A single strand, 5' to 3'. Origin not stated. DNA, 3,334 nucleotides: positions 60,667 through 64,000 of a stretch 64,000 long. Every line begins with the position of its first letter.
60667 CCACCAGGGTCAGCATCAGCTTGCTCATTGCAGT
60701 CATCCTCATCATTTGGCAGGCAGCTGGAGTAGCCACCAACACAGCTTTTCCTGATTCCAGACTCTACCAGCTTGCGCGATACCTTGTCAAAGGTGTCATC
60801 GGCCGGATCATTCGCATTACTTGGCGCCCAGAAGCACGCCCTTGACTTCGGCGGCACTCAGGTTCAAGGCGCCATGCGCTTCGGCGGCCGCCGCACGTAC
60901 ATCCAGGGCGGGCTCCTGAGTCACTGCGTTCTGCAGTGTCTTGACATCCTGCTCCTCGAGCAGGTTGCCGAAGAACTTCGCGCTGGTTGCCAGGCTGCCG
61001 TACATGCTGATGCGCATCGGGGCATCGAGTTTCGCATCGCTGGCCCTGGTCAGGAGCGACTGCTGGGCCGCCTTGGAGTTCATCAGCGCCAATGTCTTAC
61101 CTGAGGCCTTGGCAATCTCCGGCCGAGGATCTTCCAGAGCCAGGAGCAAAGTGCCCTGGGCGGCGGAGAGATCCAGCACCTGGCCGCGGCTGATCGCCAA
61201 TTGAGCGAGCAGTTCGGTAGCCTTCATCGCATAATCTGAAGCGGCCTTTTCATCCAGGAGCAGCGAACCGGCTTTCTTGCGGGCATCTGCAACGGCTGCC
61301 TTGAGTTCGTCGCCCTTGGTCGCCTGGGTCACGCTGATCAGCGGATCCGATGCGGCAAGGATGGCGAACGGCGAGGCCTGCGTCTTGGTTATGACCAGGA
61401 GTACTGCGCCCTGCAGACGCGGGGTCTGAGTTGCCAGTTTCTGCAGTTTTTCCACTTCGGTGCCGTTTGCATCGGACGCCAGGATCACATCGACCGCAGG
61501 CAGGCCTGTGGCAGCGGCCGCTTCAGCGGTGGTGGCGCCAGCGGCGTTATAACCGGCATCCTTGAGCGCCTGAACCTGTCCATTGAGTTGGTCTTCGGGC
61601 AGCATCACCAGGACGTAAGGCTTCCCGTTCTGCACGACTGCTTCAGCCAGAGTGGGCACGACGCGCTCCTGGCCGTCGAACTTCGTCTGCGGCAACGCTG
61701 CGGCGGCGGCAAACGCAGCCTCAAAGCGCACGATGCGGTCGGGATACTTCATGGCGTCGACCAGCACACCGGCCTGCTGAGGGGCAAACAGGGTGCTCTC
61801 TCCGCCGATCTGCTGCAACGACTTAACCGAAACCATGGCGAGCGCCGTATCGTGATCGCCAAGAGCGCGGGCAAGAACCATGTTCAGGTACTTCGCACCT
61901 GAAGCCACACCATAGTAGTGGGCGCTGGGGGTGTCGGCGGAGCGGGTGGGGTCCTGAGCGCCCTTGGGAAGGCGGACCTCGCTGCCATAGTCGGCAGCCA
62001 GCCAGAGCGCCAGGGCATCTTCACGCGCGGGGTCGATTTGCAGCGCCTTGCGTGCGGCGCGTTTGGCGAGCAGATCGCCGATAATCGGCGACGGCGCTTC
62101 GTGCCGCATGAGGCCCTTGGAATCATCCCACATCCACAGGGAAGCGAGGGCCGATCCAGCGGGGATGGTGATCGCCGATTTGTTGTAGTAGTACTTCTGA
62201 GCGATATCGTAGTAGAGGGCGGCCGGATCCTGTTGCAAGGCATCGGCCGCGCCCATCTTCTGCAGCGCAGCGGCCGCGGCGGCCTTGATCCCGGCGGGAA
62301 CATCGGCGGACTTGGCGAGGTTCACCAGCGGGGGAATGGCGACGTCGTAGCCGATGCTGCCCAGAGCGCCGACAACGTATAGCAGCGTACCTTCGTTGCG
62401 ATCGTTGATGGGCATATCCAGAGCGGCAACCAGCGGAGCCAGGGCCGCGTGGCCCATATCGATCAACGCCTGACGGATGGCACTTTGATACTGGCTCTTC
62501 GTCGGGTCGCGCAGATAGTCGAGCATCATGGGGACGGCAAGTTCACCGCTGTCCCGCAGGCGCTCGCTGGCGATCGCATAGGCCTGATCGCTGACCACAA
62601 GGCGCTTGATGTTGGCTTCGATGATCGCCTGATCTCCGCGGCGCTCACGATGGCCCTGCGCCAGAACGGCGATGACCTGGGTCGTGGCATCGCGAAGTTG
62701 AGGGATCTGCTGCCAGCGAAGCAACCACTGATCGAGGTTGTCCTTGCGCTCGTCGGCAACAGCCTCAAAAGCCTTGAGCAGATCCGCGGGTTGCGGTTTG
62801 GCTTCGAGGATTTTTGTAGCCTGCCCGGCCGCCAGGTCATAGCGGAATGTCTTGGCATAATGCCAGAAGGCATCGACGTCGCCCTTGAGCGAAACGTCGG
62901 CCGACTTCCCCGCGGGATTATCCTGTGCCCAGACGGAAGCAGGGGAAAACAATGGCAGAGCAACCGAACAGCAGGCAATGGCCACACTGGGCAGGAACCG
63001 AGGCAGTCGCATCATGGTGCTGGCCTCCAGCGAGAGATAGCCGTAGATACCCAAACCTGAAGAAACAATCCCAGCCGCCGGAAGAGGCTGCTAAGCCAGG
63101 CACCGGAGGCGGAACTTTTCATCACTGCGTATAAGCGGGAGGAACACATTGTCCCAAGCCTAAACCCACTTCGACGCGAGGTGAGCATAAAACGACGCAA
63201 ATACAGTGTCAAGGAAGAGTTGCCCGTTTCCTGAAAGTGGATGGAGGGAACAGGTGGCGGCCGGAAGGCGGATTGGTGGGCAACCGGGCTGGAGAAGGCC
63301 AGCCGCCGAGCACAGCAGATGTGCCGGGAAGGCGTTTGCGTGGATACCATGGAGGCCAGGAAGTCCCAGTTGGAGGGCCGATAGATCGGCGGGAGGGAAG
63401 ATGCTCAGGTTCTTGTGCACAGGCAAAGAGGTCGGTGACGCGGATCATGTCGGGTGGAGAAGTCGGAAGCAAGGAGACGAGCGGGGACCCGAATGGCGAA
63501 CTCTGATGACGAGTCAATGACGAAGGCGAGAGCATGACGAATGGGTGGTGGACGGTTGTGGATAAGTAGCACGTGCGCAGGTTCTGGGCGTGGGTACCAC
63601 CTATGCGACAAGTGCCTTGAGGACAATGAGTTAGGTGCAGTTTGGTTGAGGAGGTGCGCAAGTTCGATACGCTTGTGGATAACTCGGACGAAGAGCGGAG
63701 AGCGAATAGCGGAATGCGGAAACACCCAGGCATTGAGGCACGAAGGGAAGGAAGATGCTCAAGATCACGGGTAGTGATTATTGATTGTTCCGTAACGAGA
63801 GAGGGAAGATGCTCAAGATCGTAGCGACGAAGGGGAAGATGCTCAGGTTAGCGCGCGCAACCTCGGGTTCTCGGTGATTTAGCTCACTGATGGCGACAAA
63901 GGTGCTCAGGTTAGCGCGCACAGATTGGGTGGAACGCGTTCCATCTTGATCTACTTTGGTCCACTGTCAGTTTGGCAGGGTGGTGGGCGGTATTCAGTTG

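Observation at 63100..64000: Second copy of the repetitive SD-like unit tract at the window edge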

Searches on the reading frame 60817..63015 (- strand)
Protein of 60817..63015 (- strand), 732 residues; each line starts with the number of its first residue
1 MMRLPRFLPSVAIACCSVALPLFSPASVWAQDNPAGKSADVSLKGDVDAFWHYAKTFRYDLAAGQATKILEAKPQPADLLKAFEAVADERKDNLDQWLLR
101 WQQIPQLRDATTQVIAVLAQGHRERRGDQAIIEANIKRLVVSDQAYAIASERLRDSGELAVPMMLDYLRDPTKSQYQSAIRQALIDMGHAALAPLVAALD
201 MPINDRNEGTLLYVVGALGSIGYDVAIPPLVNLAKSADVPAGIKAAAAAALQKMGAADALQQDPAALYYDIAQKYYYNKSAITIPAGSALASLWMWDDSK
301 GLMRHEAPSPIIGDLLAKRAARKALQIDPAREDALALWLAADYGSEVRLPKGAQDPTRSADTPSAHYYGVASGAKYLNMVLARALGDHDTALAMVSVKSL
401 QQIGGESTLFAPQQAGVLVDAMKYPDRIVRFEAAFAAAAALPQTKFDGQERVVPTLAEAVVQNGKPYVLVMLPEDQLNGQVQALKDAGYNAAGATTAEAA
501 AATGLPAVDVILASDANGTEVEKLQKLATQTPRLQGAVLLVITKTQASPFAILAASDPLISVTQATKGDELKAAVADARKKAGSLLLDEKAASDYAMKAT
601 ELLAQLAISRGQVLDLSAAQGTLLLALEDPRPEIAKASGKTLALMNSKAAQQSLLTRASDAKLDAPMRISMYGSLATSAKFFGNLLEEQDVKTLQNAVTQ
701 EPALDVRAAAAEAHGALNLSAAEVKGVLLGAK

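Call 13: find_encoding_contigs(protein=window:60820-63015:-, flank=10000, max_places=6)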
Protein seq(732 aa) (732 aa): 20 contigs read that carry it; 2 places shown.
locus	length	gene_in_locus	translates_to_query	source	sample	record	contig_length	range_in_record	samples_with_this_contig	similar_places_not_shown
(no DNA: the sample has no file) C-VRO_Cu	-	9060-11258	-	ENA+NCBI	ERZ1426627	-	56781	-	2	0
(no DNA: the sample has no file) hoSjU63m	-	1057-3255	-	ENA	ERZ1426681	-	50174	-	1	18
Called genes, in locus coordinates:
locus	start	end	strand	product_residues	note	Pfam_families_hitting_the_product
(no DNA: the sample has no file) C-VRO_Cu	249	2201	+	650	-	PF18952:DUF5696, PF19773:DUF6259 (faint)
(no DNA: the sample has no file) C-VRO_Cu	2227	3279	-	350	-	PF01208:URO-D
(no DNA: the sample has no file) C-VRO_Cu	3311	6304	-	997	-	PF04453:LptD (weak)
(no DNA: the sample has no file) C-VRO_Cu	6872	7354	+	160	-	-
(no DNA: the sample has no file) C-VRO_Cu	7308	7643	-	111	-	-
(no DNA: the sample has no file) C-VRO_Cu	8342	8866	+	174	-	-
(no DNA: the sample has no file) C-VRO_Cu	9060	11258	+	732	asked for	PF13646:HEAT_2 (faint)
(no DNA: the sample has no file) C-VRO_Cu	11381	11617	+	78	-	-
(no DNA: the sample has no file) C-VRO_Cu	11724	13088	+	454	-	PF07690:MFS_1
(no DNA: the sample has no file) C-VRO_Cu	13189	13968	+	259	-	PF13828:DUF4190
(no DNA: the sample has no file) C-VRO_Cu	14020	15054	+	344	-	PF02899:Phage_int_SAM_1, PF00589:Phage_integrase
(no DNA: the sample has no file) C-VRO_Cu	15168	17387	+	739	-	-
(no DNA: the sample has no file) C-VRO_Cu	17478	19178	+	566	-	PF02463:SMC_N (faint), PF03308:MeaB (faint), PF13555:AAA_29 (faint), PF00005:ABC_tran, PF00006:ATP-synt_ab (faint), PF13304:AAA_21 (faint), PF12848:ABC_tran_Xtn, PF00005:ABC_tran, +2 more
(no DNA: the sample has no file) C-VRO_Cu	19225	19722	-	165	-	PF04461:YajQ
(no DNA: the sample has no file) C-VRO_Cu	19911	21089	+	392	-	PF08442:ATP-grasp_2, PF13549:ATP-grasp_5 (weak), PF24948:Citrate_synth_N, PF00549:Ligase_CoA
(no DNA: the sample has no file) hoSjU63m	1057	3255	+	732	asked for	PF13646:HEAT_2 (faint)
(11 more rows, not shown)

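Call 41: search_protein_families(library=pfam, proteins=[window:60817-63015:-], max_evalue=0.001)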
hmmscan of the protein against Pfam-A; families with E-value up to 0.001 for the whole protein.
window:60817-63015:- (732 aa): 1 family
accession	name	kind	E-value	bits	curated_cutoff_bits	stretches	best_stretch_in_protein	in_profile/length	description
PF13646.12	HEAT_2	-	3.9e-12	46.7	27.7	1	203-261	9-65/88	HEAT repeats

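Call 55: find_homologous_proteins(query=window:60817-63015:-, max_evalue=1e-20)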
Query window:60817-63015:- (732 aa): 243 proteins with E <= 1e-20 among 8000 candidates; the best 120 are listed.
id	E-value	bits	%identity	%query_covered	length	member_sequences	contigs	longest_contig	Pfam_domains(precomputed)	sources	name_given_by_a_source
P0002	0.0e+0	1552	100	100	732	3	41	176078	PF13646.13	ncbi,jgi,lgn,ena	-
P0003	0.0e+0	1313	84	100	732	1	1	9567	PF13646.13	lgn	-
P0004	0.0e+0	1290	82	100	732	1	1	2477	PF13646.13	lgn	-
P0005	0.0e+0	1284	82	100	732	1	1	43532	PF13646.13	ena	-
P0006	0.0e+0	1185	74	100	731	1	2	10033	PF13646.13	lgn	-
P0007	3.3e-284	963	62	100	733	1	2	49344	PF13646.13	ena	-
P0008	4.1e-284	963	62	100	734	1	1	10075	PF13646.13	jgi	jgi:hypothetical protein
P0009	1.1e-273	928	58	100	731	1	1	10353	PF13646.13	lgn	-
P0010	2.9e-273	927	59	100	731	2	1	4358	PF13646.13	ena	-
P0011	1.8e-272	924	59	100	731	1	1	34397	PF13646.13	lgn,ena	-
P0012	3.2e-271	920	60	100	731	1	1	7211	PF13646.13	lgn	-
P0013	8.6e-268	909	59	100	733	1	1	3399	PF13646.13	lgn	-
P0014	1.1e-264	899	58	100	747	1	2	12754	PF13646.13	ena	-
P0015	2.4e-262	891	59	100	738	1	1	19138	PF13646.13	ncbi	-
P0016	2.5e-252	858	55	100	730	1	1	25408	PF13646.13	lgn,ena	-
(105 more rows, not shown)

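Call 56: find_encoding_contigs(protein=P0005, flank=8000, max_places=2)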
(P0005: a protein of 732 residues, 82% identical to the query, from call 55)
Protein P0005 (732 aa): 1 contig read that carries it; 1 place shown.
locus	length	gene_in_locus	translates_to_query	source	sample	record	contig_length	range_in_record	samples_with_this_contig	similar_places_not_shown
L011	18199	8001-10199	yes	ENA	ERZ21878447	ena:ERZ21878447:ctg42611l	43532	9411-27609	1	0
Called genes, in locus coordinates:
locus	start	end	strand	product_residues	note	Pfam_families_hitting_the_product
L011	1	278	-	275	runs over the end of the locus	PF04909:Amidohydro_2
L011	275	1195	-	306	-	PF01041:DegT_DnrJ_EryC1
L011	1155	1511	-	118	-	-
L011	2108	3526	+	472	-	-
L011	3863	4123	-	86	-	PF13396:PLDc_N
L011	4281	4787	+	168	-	-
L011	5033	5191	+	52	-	PF04255:DUF433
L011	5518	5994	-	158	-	-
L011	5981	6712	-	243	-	PF14281:PDDEXK_4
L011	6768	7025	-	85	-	-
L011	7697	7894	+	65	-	-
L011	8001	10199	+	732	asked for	PF13646:HEAT_2 (faint)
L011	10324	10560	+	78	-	-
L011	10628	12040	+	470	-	PF07690:MFS_1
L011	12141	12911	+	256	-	PF13828:DUF4190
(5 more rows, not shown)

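Call 57: find_encoding_contigs(protein=P0003, flank=8000, max_places=2)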
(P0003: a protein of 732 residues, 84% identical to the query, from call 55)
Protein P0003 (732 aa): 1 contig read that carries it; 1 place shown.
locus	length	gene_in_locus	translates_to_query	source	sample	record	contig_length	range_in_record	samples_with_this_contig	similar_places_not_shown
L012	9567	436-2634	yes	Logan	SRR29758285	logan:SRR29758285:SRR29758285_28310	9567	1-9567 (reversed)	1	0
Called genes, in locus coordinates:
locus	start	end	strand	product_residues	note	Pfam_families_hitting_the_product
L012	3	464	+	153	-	?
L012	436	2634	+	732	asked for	PF13646:HEAT_2 (faint)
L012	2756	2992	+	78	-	-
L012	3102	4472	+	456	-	PF07690:MFS_1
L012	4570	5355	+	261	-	PF13828:DUF4190 (weak)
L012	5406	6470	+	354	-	PF02899:Phage_int_SAM_1 (faint), PF00589:Phage_integrase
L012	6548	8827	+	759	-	-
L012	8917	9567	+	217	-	?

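Call 58: find_encoding_contigs(protein=P0007, flank=8000, max_places=2)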
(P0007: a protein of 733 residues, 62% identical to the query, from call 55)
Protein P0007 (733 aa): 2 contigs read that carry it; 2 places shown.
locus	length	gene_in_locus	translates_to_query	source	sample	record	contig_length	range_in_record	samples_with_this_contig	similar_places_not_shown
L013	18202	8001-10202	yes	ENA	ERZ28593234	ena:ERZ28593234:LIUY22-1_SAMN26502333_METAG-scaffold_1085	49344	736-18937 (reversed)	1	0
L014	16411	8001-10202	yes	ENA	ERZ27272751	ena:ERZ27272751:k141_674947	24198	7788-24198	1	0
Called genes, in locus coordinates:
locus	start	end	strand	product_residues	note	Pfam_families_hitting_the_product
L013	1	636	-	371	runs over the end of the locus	PF00155:Aminotran_1_2, PF01053:Cys_Met_Meta_PP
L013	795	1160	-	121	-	-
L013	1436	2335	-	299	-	PF00149:Metallophos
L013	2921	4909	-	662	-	-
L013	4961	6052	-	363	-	PF07719:TPR_2 (faint)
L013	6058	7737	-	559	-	PF13231:PMT_2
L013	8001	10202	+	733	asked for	PF13646:HEAT_2 (faint)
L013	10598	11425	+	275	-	PF24481:CT398_CC, PF02591:Zn_ribbon_9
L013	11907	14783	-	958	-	PF02837:Glyco_hydro_2_N (faint), PF22666:Glyco_hydro_2_N2 (weak), PF00703:Glyco_hydro_2, PF02836:Glyco_hydro_2_C, PF16355:DUF4982, PF18565:Glyco_hydro2_C5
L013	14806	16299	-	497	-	PF01120:Alpha_L_fucos, PF16757:Fucosidase_C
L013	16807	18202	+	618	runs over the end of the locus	-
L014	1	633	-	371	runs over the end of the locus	PF00155:Aminotran_1_2, PF01053:Cys_Met_Meta_PP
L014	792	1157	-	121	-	-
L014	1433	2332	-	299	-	PF00149:Metallophos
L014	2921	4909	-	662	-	-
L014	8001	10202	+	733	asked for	PF13646:HEAT_2 (faint)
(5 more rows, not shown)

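Call 61: find_encoding_contigs(protein=P0006, flank=8000, max_places=2)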
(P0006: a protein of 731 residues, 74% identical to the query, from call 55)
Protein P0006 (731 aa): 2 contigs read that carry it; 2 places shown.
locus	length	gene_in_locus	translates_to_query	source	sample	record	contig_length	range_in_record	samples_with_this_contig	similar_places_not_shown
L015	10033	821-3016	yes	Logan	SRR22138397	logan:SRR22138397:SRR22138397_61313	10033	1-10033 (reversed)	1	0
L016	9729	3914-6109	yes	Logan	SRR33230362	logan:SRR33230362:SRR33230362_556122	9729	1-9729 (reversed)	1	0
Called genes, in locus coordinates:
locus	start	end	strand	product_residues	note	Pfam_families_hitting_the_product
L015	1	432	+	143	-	?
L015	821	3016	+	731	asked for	PF13646:HEAT_2 (faint)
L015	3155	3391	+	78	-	-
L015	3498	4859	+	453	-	PF07690:MFS_1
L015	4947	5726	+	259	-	PF13828:DUF4190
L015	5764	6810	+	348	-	PF02899:Phage_int_SAM_1 (weak), PF13495:Phage_int_SAM_4 (weak), PF02899:Phage_int_SAM_1 (weak), PF00589:Phage_integrase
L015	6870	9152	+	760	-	-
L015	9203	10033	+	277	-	?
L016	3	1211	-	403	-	?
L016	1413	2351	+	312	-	-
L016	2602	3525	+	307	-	PF05067:Mn_catalase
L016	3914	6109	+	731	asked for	PF13646:HEAT_2 (faint)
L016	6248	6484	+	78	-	-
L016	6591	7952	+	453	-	PF07690:MFS_1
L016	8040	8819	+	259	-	PF13828:DUF4190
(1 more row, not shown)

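Call 62: find_encoding_contigs(protein=P0011, flank=8000, max_places=2)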
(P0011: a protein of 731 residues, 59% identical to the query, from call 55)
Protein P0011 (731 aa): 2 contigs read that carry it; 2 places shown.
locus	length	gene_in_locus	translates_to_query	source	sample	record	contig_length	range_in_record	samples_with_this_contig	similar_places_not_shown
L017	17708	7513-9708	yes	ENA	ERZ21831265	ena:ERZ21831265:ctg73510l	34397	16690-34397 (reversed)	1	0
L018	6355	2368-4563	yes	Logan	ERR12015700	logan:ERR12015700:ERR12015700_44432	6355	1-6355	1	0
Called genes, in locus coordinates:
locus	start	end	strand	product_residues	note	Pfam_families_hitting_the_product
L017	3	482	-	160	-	?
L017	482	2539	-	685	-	PF01268:FTHFS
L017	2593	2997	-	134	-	PF13366:PDDEXK_3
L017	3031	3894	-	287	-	PF00809:Pterin_bind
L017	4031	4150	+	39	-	-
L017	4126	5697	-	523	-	PF02219:MTHFR, PF12225:DUF5981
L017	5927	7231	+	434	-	PF00245:Alk_phosphatase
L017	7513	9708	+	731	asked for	PF13646:HEAT_2 (faint)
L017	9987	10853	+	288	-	PF24481:CT398_CC, PF02591:Zn_ribbon_9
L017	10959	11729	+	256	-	PF00459:Inositol_P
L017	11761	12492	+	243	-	PF07963:N_methyl (weak), PF07596:SBP_bac_10 (weak)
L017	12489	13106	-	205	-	PF00258:Flavodoxin_1, PF02525:Flavodoxin_2 (weak), PF03358:FMN_red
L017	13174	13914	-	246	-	PF01255:Prenyltransf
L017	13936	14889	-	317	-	PF00709:Adenylsucc_synt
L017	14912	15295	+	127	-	-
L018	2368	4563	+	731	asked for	PF13646:HEAT_2 (faint)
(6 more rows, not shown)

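Call 63: find_encoding_contigs(protein=P0015, flank=8000, max_places=2)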
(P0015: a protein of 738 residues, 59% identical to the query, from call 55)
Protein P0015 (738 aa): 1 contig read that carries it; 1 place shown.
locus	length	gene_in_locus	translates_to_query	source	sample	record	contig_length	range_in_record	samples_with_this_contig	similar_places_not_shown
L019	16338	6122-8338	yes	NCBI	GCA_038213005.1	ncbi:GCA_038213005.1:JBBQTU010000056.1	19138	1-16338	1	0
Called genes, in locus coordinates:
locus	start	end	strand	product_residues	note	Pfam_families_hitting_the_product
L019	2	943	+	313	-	?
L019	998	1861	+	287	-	PF00149:Metallophos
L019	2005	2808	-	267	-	PF00092:VWA, PF13519:VWA_2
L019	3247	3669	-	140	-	PF14489:QueF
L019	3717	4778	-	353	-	PF01207:Dus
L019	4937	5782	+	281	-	PF13717:Zn_ribbon_4 (weak), PF13719:Zn_ribbon_5 (weak), PF13828:DUF4190, PF07596:SBP_bac_10 (faint)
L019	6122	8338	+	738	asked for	PF13646:HEAT_2 (faint)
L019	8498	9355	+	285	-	PF24481:CT398_CC (weak), PF02591:Zn_ribbon_9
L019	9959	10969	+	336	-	PF01118:Semialdhyde_dh, PF02774:Semialdhyde_dhC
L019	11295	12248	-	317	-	PF05448:AXE1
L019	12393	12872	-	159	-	-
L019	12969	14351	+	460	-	PF01663:Phosphodiest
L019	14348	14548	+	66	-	-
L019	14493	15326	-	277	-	PF01261:AP_endonuc_2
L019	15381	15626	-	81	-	-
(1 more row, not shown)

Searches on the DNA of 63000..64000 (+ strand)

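Call 73: search_rna_families(source=window, start=63000, end=64000, threshold=evalue, max_evalue=5)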
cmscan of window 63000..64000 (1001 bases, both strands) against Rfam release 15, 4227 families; matches with E-value up to 5: 1.
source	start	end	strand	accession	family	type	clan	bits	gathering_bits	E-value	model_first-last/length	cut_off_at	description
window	63501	63654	+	RF00067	SNORD15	Gene; snRNA; snoRNA; CD-box;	CL00045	15.3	75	1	1-146/146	no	Small nucleolar RNA SNORD15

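Call 80: search_dna_similar(query=window:63232-64000:+, collection=plasmids, mode=distant, max_rows=5)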
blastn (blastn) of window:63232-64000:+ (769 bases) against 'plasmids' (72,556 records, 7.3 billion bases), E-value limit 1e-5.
No match.

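Call 81: search_dna_similar(query=window:63232-64000:+, collection=phages, mode=distant, max_rows=5)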
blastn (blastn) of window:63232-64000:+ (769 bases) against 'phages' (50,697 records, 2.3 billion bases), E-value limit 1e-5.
No match.

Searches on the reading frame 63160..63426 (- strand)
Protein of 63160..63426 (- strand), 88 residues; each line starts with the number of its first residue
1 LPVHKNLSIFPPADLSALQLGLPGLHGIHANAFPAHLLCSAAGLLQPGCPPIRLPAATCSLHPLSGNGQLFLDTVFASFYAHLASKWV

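Call 66: search_protein_families(library=pfam, proteins=[window:63160-63426:-], max_evalue=0.1)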
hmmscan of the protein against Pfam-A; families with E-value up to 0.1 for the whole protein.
window:63160-63426:- (88 aa): 0 families
